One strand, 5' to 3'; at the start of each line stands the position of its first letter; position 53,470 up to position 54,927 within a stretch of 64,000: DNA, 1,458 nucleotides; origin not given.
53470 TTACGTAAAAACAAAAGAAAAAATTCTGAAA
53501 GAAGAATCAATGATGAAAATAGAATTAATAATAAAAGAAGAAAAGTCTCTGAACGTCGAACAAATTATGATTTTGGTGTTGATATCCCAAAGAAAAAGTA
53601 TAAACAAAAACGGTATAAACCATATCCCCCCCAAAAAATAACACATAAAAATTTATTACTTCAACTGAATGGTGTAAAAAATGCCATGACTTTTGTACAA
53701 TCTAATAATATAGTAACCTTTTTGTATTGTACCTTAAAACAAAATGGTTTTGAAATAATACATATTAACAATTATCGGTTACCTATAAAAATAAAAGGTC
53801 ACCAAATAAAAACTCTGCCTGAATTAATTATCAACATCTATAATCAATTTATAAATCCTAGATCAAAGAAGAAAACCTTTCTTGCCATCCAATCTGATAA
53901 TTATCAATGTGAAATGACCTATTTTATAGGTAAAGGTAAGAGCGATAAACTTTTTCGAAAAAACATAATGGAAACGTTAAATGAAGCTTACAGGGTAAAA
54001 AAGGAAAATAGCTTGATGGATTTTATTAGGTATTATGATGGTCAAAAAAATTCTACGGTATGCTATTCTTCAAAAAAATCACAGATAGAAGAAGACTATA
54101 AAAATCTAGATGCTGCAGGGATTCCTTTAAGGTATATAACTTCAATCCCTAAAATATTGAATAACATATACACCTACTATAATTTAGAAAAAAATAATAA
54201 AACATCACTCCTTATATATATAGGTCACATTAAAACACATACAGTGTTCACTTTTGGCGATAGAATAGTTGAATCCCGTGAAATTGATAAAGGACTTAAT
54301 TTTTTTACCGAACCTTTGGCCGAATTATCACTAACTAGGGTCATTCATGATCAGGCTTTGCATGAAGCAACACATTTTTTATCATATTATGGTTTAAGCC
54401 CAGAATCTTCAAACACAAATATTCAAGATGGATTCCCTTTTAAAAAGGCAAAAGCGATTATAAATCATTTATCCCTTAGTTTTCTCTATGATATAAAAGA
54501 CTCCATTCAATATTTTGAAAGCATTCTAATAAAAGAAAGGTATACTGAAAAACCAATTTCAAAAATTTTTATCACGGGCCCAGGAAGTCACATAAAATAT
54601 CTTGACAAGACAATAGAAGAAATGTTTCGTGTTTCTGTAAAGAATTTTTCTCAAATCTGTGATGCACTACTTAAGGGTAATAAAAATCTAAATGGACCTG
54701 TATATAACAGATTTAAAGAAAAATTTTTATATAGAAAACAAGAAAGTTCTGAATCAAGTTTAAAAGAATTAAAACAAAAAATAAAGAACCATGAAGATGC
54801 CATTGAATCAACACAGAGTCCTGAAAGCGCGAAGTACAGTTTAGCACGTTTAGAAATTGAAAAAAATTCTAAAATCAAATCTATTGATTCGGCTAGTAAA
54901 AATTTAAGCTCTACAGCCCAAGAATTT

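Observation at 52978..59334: Single 2118-aa polypeptide joining wHTH, Arg repeat, PilM-like domain, ~1350-aa coiled coil and PilN-like module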

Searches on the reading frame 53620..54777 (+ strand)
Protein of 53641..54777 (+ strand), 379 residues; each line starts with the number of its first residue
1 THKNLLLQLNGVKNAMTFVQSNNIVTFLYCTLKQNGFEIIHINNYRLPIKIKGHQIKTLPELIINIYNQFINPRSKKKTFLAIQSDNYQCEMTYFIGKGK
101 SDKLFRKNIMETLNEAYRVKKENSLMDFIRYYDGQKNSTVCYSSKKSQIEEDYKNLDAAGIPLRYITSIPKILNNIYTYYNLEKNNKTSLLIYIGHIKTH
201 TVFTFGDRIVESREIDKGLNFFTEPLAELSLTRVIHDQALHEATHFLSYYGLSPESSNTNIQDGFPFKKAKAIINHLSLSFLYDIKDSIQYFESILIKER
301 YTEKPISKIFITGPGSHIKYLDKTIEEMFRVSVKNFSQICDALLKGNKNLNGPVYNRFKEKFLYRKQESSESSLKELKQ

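Call 8: search_protein_families(library=pfam, proteins=[window:53641-54777:+], max_evalue=10)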
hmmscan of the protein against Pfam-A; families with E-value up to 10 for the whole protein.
seq(379 aa): 2 families
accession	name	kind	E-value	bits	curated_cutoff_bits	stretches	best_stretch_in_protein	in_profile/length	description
PF17365.7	DUF5390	-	0.02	15.6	25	1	101-148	18-65/141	Family of unknown function (DUF5390)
PF03880.21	DbpA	-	0.024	15.1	25.6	1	93-122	1-30/72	DbpA RNA binding domain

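Call 9: search_solved_structures(query=window:53641-54777:+, max_evalue=10, show_alignments=2)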
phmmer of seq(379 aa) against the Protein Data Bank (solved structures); distinct sequences matched with E-value up to 10: 0.

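Call 30: search_solved_structures(query=A3, max_evalue=10, show_alignments=3)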
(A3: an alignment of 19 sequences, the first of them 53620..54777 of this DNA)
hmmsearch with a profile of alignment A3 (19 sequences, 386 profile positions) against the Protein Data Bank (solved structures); distinct sequences matched with E-value up to 10: 2.
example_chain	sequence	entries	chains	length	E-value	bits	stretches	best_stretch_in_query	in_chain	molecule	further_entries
3jc8_Ma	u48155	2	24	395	0.0039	19.6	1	127-347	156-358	Type IV pilus biogenesis protein PilM | PilM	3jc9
8r2n_A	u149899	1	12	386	1.9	10.7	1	308-337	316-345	Actin/actin family protein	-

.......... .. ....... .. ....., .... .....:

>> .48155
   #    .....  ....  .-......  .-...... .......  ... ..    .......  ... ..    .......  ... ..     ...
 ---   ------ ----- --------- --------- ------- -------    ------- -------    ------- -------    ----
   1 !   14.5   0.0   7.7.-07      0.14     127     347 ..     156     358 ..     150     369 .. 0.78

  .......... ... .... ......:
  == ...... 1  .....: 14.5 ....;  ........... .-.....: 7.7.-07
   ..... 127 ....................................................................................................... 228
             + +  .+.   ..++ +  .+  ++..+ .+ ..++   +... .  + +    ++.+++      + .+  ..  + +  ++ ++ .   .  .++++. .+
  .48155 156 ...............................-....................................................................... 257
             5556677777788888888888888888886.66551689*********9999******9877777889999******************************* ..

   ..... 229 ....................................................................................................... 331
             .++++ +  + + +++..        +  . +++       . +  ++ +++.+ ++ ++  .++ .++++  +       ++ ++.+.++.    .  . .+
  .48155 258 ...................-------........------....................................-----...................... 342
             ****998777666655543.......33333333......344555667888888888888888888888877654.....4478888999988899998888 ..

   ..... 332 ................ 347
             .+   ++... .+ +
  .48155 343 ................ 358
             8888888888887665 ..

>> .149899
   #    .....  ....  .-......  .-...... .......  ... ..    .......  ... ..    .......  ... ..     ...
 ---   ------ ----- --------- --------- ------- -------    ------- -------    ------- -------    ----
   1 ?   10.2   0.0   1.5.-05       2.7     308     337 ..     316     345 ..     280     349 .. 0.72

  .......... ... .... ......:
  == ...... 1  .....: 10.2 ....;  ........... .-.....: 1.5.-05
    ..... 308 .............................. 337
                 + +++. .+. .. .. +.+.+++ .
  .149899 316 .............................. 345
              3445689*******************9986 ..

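Call 34: find_homologous_proteins(query=A3, max_evalue=0.001)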
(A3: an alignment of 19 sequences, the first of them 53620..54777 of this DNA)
Query A3 (19 sequences) (386 aa, profile of the alignment): 13 proteins with E <= 0.001 among 5009 candidates.
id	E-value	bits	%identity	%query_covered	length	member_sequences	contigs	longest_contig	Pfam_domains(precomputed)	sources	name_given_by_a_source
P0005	6.1e-164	564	42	97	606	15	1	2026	-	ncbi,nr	ncbi:MAG TPA: hypothetical protein EYQ45_06240, partial [Flavobacteriaceae bacterium]|nr:hypothetica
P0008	2.9e-159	548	43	93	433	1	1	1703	-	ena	-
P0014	1.5e-118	414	38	77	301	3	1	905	-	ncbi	ncbi:uncharacterized protein METZ01_LOCUS374078, partial [marine metagenome]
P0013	1.5e-112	395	39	74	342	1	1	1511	-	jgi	jgi:Tfp pilus assembly PilM family ATPase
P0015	3.1e-62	229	43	45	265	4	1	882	-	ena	-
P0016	4.8e-62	228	46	45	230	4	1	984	-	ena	-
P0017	2.1e-60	223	36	45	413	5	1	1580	-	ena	-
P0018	1.4e-58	217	31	41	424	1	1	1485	PF12840.14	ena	-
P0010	2.1e-55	207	43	45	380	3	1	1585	-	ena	-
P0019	2.7e-55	206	38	47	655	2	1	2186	-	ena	-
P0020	9.9e-41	158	31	31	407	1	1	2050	PF12840.14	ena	-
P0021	7.4e-31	126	64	19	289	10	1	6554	-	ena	-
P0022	1.2e-5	43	38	8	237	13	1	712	-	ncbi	ncbi:uncharacterized protein METZ01_LOCUS491749, partial [marine metagenome]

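Call 91: search_protein_representatives(alignment_id=A6)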
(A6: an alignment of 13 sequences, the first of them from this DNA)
Query: 13 sequences, 361 profile positions. Proteins with E-value up to 0.001 (for the whole library): 385; up to 1e-10: 95; up to 1e-30: 27. The best 150 are listed.
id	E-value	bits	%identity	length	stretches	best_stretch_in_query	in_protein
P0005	1.1e-169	580.5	-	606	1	2-360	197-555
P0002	1.4e-155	534.1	-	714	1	2-359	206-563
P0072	2.7e-154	529.9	-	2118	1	5-358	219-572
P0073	3.8e-142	490.0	-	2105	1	2-357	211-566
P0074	7.2e-141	485.8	-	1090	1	3-358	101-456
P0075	1.9e-120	418.6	-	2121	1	8-359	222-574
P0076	1.2e-109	383.1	-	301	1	10-287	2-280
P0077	1.3e-105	369.7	-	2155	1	2-359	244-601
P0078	1.9e-100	352.7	-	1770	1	3-359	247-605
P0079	1.6e-85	303.7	-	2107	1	6-360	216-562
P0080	1.7e-64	234.5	-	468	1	3-261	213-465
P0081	5.1e-64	232.9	-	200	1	99-296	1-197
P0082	1.1e-59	218.7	-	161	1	23-178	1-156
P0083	5.3e-55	203.3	-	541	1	15-353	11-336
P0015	1.4e-54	201.8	-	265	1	213-359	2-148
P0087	3.0e-38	148.1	-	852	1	15-253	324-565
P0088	8.1e-38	146.7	-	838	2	15-230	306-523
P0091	6.4e-34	133.9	-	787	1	9-344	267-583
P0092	2.1e-33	132.2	-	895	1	15-343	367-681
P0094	1.5e-28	116.2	-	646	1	13-352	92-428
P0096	2.2e-26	109.1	-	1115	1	28-353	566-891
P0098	9.0e-26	107.1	-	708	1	23-346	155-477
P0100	2.6e-25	105.6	-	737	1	18-345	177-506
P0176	1.7e-09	53.6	-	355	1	108-355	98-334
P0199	3.7e-08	49.2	-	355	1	107-344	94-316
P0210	1.3e-07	47.3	-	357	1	145-354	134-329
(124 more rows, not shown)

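Call 94: list_cluster_members(proteins=[P0091, P0087, P0098, P0100, P0096, P0094, P0072, P0077, P0092, P0088])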
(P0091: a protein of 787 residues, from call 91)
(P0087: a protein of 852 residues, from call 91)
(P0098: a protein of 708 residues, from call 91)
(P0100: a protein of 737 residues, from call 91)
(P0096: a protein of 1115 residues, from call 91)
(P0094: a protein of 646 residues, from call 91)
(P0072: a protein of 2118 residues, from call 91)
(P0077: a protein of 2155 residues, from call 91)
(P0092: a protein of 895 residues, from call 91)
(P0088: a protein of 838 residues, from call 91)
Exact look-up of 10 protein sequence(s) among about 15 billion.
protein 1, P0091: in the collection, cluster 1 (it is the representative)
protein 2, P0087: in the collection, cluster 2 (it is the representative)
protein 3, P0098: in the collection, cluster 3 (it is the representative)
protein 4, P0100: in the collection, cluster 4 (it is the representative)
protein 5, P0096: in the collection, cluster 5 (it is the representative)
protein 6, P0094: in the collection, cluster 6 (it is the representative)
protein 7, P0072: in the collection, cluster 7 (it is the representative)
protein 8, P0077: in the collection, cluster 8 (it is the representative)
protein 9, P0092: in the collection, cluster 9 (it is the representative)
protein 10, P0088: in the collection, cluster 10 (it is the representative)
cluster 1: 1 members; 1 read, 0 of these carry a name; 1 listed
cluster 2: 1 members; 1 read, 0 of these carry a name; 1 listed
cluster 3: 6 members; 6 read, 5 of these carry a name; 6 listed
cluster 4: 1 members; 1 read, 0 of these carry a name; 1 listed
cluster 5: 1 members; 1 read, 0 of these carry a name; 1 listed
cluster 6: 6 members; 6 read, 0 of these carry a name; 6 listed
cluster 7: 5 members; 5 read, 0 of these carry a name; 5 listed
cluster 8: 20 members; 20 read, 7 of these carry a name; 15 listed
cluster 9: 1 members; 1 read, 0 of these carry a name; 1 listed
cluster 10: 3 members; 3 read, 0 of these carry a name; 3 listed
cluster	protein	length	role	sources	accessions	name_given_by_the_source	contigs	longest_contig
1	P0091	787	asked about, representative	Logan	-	-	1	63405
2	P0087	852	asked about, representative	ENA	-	-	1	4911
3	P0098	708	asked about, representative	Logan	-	-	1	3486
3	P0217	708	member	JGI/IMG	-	Tfp pilus assembly PilM family ATPase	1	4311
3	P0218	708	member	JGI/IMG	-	Tfp pilus assembly PilM family ATPase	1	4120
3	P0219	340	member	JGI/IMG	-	hypothetical protein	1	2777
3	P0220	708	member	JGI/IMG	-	Tfp pilus assembly PilM family ATPase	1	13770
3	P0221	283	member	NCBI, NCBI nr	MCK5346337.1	MAG: hypothetical protein KAR20_23165, partial [Candidatus Heimdallarchaeota archaeon] | hypothetical protein [Candidatus Heimdallarchaeota archaeon]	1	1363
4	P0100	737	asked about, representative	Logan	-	-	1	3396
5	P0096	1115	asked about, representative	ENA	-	-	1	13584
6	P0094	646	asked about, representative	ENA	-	-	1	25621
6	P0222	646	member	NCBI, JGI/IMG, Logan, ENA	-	-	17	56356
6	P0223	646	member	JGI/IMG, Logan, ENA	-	-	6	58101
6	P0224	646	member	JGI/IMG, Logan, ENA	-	-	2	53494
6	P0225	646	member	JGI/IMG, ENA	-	-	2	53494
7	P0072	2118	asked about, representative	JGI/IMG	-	-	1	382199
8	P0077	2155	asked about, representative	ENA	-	-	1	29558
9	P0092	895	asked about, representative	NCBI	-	-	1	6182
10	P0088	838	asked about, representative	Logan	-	-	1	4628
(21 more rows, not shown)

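Call 111: search_protein_families(library=pfam, proteins=[P0091, P0087, P0098, P0094, P0100, P0096, P0176, P0199, P0210], max_evalue=1)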
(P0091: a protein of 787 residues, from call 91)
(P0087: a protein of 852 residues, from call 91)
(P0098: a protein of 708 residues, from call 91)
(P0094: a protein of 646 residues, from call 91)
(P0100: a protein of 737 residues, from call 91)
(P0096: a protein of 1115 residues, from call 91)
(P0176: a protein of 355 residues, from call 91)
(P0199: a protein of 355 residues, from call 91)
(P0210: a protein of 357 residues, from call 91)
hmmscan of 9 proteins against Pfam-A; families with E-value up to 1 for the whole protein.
P0091 (787 aa): 6 families
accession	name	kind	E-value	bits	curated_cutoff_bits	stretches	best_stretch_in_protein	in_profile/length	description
PF21476.4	PF0610-like_N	-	4.9e-06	27.1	33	1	7-43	2-38/50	PF0610-like, N-terminal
PF12840.13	HTH_20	-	2.8e-05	24.4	27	1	8-49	6-48/51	Helix-turn-helix domain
PF01978.25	TrmB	-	0.00012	22.3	25.6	1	14-55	17-58/68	Sugar-specific transcriptional regulator TrmB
PF01022.26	HTH_5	-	0.00041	20.6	22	1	8-50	4-46/47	Bacterial regulatory protein, arsR family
PF11104.14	PilM_2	-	0.0036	16.7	27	1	450-589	175-312/340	Type IV pilus assembly protein PilM;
PF13412.12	HTH_24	-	0.0066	16.5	21.9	1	20-49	18-47/48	Winged helix-turn-helix DNA-binding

P0087 (852 aa): 6 families
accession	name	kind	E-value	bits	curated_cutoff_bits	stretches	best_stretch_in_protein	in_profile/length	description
PF12840.13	HTH_20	-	5.3e-09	36.4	27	1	3-44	3-45/51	Helix-turn-helix domain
PF01978.25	TrmB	-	0.0014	18.9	25.6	1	15-60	20-59/68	Sugar-specific transcriptional regulator TrmB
PF01022.26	HTH_5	-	0.0034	17.7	22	1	3-45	1-43/47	Bacterial regulatory protein, arsR family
PF05137.18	PilN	-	0.0051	17.3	22.8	1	762-848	2-74/78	Fimbrial assembly protein (PilN)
PF21203.3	ECM10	-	0.057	14.9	23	1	282-321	51-92/98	ER membrane protein complex subunit 10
PF21476.4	PF0610-like_N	-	0.15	12.7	33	1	13-43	10-40/50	PF0610-like, N-terminal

P0098 (708 aa): 3 families
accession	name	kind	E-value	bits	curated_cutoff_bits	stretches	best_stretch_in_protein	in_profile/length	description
PF11104.14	PilM_2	-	1.5e-13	50.9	27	1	177-484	22-315/340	Type IV pilus assembly protein PilM;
PF14450.12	FtsA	-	0.087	13.6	31.8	0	332-380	1-49/127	Cell division protein FtsA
PF19008.5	DUF5737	-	0.11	13.1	27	0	492-536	22-66/99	Family of unknown function (DUF5737)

P0094 (646 aa): 3 families
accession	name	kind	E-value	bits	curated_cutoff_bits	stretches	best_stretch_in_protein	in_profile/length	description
PF11104.14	PilM_2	-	6.7e-08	32.3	27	1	332-433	217-319/340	Type IV pilus assembly protein PilM;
PF06723.19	MreB_Mbl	-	0.055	12.7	27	1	344-419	228-304/327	MreB/Mbl protein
PF23041.1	DUF7036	-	0.086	13.9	27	1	141-177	11-50/93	Domain of unknown function (DUF7036)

P0100 (737 aa): 1 family
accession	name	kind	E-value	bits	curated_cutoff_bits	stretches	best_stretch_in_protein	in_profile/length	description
PF11104.14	PilM_2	-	2.4e-08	33.7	27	2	441-539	243-336/340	Type IV pilus assembly protein PilM;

P0096 (1115 aa): 4 families
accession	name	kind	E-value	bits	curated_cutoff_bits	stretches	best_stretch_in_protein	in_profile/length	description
PF11104.14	PilM_2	-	1.1e-11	44.7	27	1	581-891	20-315/340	Type IV pilus assembly protein PilM;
PF21522.3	MreB-like_C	-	0.04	14.9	27.8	1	740-841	2-103/123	Archaeal actin homologue MreB-like, C-terminal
PF10912.14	Glam1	-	0.14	12.6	22.3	1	935-986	65-115/146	Glia associated membrane protein glam-1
PF00265.24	TK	-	0.45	10.8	20.6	0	451-520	13-85/176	Thymidine kinase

P0176 (355 aa): 11 families
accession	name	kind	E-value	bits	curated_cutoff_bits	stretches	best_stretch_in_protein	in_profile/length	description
PF11104.14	PilM_2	-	7.4e-52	176.8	27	1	22-354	2-336/340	Type IV pilus assembly protein PilM;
PF14450.12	FtsA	-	2.4e-15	57.5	31.8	1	193-320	2-108/127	Cell division protein FtsA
PF06723.19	MreB_Mbl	-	2.3e-09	37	27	2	258-320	239-302/327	MreB/Mbl protein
PF05134.19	T2SSL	-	1.1e-07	32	25.5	1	74-167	45-130/231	Type II secretion system (T2SS), protein L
PF21523.3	ParM_N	-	0.00037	21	27.4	1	247-326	75-146/159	Plasmid segregation protein ParM, C-terminal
PF01869.26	BcrAD_BadFG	-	0.00089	19.3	31.5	1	22-175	3-118/271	BadF/BadG/BcrA/BcrD ATPase family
PF25216.1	Volactin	-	0.0034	17.4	35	1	194-316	171-292/321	Volactin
PF00022.25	Actin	-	0.0043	16.1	27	1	190-237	143-193/410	Actin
PF21522.3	MreB-like_C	-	0.0098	16.9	27.8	1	193-304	1-116/123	Archaeal actin homologue MreB-like, C-terminal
PF08392.18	FAE1_CUT1_RppA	-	0.06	13.1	27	1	54-94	81-121/290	FAE1/Type III polyketide synthase-like protein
PF05100.17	Phage_tail_L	-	0.24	11.2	25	1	100-149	15-63/206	Phage minor tail protein L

P0199 (355 aa): 4 families
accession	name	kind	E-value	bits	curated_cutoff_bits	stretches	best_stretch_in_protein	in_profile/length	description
PF11104.14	PilM_2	-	6.8e-55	186.8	27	1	10-349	2-339/340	Type IV pilus assembly protein PilM;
PF14450.12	FtsA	-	6.3e-08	33.5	31.8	1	186-318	1-113/127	Cell division protein FtsA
PF06723.19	MreB_Mbl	-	0.0083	15.4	27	1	260-329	248-318/327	MreB/Mbl protein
PF05134.19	T2SSL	-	0.025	14.4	25.5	1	79-170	54-138/231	Type II secretion system (T2SS), protein L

P0210 (357 aa): 5 families
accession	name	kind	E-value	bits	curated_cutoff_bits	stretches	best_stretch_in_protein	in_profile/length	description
PF11104.14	PilM_2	-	2e-55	188.5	27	1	7-352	1-339/340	Type IV pilus assembly protein PilM;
PF14450.12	FtsA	-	3.2e-10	40.9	31.8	1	185-320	1-112/127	Cell division protein FtsA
PF06723.19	MreB_Mbl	-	9e-09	35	27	1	242-319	229-305/327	MreB/Mbl protein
PF05134.19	T2SSL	-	0.0093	15.8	25.5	1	75-169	53-138/231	Type II secretion system (T2SS), protein L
PF05205.17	COMPASS-Shg1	-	0.012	16.8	24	1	233-312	4-88/102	COMPASS (Complex proteins associated with Set1p) component shg1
